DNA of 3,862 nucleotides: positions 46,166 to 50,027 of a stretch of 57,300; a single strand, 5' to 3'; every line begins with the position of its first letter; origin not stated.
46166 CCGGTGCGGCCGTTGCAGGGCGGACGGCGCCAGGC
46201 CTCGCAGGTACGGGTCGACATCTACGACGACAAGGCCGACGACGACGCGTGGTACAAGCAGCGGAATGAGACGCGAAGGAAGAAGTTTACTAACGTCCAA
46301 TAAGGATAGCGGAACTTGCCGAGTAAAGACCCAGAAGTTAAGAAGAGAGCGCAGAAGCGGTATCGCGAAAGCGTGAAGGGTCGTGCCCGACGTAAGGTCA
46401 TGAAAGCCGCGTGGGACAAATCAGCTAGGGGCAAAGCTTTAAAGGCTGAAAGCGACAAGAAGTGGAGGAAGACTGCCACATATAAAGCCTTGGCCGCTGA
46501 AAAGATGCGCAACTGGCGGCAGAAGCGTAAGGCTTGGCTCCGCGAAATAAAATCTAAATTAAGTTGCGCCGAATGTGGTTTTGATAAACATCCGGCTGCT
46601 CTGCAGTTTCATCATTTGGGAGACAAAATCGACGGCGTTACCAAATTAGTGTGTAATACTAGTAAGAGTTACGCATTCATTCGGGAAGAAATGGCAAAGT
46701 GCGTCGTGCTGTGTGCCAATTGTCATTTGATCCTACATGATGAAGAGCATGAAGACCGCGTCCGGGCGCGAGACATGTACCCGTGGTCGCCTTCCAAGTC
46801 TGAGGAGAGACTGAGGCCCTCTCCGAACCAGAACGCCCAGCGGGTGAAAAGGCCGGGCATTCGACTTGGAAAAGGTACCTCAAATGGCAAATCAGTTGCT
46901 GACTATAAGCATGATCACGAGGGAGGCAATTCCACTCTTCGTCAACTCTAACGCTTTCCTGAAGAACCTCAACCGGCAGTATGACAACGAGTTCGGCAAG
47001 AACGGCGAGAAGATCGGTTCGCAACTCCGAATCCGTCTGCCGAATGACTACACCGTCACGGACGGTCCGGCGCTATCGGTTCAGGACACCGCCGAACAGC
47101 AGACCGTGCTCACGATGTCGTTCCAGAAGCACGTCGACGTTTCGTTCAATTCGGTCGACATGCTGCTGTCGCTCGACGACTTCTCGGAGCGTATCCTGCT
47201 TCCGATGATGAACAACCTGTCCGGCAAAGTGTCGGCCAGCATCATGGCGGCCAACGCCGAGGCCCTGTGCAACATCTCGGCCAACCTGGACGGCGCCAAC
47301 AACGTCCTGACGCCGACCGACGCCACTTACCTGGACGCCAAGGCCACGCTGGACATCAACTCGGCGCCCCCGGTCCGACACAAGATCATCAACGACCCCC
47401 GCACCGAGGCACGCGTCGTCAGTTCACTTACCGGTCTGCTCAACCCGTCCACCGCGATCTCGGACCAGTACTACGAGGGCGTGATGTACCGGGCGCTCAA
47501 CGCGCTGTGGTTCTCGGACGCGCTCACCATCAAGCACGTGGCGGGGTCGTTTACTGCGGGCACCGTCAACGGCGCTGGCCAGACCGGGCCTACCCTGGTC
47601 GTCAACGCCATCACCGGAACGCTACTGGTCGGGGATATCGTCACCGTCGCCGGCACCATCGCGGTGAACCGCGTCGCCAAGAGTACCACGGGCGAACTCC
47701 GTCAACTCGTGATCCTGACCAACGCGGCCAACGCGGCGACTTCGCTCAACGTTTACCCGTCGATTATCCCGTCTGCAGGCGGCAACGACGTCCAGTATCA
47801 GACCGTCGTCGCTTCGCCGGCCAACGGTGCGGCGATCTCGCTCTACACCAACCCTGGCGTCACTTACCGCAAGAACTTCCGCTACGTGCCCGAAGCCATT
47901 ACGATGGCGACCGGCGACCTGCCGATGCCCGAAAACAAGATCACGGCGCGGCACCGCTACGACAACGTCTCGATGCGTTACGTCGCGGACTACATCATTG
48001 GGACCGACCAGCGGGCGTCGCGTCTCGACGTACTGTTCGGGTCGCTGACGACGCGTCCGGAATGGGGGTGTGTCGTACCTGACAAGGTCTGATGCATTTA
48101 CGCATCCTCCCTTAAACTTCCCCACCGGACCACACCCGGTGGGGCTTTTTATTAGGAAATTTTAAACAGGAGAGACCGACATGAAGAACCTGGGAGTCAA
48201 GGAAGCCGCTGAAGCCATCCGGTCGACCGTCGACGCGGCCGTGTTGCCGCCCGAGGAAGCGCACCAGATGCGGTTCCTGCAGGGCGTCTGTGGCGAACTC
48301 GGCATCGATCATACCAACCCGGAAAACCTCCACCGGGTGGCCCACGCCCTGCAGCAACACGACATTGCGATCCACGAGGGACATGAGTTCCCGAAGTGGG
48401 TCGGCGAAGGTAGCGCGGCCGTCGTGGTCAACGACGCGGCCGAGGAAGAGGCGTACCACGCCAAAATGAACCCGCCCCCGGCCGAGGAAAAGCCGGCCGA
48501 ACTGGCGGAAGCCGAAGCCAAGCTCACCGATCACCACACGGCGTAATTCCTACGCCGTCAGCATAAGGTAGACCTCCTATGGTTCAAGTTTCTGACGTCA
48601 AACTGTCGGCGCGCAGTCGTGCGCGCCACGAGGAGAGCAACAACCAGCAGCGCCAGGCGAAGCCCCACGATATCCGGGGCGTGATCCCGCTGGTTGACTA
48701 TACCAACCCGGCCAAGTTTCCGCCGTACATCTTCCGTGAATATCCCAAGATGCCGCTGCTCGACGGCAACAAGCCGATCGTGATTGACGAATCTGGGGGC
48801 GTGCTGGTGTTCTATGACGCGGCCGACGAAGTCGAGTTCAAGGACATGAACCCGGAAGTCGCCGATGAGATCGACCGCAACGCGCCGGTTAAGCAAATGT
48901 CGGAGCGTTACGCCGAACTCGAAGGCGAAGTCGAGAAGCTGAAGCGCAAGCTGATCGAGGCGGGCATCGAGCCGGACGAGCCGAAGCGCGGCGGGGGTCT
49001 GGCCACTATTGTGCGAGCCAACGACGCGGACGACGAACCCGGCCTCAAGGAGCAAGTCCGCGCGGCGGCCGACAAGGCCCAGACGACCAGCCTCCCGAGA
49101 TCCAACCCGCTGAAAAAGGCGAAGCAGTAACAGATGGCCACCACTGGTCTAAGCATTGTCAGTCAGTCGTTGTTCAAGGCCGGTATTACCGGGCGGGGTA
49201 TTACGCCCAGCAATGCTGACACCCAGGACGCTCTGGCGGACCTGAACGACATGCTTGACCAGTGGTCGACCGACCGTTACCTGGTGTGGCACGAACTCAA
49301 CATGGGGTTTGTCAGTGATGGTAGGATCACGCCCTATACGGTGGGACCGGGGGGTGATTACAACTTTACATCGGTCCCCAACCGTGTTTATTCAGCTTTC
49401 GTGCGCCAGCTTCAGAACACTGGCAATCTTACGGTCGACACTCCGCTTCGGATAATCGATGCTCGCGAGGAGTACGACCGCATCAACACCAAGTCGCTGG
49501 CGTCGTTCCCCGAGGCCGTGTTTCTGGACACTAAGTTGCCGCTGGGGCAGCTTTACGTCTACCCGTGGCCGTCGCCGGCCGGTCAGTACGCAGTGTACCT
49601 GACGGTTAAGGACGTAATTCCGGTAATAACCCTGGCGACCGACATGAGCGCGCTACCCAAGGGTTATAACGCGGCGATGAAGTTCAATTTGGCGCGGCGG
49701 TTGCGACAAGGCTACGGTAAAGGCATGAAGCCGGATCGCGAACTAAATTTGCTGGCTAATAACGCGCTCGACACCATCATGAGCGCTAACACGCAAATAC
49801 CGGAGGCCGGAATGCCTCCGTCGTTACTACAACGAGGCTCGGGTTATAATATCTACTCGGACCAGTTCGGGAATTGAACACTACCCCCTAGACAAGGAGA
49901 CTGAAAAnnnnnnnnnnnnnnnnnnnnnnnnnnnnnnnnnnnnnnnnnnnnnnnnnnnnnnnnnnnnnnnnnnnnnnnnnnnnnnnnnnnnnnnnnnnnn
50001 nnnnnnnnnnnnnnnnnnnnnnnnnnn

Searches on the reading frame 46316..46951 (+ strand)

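Call 24: search_protein_families(library=phrogs, proteins=[window:46316-46951:+], max_evalue=0.001)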
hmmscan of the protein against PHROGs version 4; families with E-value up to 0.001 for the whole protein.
window:46316-46951:+ (211 aa): 6 families
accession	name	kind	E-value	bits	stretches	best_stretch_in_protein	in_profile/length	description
phrog_3106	-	DNA, RNA and nucleotide metabolism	2.1e-25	90.9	1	3-148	93-228/252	HNH endonuclease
phrog_2255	-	DNA, RNA and nucleotide metabolism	5.5e-21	76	1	49-151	78-179/211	HNH endonuclease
phrog_4234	-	DNA, RNA and nucleotide metabolism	8e-09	36.3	1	57-139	6-81/130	HNH endonuclease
phrog_30726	-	unknown function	1e-06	29.6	1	62-142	30-112/159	-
phrog_35854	-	DNA, RNA and nucleotide metabolism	8.3e-06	27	1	83-141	8-67/145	HNH endonuclease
phrog_8048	-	DNA, RNA and nucleotide metabolism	0.00042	20.6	1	60-152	155-238/273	HNH endonuclease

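Call 25: search_protein_families(library=pfam, proteins=[window:46316-46951:+], max_evalue=0.001)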
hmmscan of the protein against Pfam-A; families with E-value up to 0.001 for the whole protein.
window:46316-46951:+ (211 aa): 0 families

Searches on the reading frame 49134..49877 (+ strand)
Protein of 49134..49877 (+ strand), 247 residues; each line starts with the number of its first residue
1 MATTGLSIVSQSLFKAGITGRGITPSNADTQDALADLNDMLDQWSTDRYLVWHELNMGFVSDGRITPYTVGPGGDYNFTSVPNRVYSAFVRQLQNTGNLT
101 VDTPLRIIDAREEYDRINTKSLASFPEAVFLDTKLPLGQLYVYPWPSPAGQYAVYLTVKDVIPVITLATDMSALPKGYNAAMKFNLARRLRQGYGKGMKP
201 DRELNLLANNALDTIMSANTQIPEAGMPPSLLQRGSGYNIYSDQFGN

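Call 24: search_protein_families(library=phrogs, proteins=[window:49134-49877:+], max_evalue=0.001)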
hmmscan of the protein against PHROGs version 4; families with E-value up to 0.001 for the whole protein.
window:49134-49877:+ (247 aa): 2 families
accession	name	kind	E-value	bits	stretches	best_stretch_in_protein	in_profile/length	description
phrog_12985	-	unknown function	2.5e-28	100.5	1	7-221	6-214/238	-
phrog_637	-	connector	6.9e-12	46.5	1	167-231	66-128/156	head-tail adaptor Ad3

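Call 25: search_protein_families(library=pfam, proteins=[window:49134-49877:+], max_evalue=0.001)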
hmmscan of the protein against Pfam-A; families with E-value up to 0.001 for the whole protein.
window:49134-49877:+ (247 aa): 0 families
